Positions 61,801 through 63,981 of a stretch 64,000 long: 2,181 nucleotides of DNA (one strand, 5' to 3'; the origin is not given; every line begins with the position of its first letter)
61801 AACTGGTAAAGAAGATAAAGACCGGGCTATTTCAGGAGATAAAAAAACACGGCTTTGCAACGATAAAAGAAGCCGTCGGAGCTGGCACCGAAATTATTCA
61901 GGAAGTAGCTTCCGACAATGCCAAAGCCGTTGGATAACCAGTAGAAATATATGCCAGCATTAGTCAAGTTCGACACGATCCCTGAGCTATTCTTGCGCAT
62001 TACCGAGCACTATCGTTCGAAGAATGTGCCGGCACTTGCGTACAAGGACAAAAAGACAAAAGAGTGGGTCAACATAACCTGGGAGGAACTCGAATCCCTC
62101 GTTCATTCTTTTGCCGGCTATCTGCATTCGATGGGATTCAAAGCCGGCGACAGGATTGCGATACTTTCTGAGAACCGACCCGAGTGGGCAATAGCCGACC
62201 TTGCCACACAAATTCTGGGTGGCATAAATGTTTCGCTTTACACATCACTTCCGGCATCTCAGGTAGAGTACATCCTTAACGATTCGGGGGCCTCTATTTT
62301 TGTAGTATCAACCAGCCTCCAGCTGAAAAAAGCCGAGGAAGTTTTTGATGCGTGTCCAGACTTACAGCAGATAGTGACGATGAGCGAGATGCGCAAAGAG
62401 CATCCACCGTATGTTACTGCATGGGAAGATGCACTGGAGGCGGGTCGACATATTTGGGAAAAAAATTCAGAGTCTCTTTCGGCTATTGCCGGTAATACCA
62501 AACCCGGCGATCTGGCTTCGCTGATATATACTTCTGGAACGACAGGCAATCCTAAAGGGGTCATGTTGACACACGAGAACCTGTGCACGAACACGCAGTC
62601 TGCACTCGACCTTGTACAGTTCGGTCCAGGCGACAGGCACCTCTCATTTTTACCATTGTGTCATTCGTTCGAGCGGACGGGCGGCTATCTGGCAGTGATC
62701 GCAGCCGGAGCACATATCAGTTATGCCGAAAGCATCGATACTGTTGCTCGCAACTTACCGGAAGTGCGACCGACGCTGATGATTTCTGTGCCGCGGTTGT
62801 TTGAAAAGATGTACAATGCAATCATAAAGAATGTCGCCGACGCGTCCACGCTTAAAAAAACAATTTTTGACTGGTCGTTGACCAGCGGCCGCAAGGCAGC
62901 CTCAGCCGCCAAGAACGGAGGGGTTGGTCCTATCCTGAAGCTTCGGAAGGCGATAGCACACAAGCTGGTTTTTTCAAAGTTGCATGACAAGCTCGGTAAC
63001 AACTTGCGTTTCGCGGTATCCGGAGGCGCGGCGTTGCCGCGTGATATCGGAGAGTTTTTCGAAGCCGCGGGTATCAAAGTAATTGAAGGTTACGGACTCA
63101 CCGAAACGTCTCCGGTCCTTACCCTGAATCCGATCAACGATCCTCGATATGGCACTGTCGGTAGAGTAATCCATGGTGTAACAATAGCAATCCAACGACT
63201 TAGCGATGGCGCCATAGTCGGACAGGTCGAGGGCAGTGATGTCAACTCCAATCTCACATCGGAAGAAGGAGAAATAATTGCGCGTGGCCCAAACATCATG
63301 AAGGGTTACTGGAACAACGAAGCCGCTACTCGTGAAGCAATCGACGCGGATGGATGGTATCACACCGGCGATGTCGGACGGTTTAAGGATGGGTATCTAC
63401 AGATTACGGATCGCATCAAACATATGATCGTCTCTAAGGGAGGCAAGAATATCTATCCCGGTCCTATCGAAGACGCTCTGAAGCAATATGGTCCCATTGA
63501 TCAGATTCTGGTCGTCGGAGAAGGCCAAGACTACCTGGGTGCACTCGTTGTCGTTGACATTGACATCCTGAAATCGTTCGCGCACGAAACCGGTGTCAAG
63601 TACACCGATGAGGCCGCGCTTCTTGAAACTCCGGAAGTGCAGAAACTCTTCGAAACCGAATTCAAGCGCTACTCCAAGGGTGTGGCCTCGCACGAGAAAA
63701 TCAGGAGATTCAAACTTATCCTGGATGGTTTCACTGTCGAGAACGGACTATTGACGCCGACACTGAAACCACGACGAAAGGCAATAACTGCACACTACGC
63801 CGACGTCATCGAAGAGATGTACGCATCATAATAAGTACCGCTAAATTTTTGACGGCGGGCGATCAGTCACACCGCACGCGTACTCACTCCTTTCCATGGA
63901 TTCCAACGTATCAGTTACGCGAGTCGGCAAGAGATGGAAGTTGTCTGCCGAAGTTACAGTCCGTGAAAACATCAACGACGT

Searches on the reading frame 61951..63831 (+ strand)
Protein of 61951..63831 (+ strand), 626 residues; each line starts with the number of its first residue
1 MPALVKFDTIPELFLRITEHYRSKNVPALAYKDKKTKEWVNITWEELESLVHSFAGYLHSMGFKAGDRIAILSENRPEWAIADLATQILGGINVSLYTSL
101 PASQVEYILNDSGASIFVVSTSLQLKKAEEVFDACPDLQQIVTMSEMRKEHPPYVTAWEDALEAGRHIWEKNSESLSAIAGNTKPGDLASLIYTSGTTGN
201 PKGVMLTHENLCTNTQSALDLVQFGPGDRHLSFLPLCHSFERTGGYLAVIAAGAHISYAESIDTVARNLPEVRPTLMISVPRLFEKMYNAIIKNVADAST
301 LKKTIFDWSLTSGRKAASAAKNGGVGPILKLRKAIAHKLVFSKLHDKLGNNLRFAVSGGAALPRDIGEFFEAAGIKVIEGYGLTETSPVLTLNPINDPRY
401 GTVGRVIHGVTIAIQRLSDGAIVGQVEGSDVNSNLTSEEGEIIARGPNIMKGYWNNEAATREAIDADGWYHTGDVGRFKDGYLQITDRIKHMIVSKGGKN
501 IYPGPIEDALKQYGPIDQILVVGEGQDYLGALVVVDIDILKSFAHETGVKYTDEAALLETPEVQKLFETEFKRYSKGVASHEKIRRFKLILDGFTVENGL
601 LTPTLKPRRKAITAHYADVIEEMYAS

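Call 101: search_protein_families(library=pfam, proteins=[window:61951-63831:+], max_evalue=0.00001)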
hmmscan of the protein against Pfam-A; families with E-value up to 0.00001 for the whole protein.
window:61951-63831:+ (626 aa): 2 families
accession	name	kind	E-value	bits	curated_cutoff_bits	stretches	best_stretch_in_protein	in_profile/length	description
PF00501.34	AMP-binding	-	2.4e-80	270.7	29.9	1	24-454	9-384/384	AMP-binding enzyme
PF23562.2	AMP-binding_C_3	-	9.9e-09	36.1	20.8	1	492-625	3-121/124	AMP-binding enzyme C-terminal domain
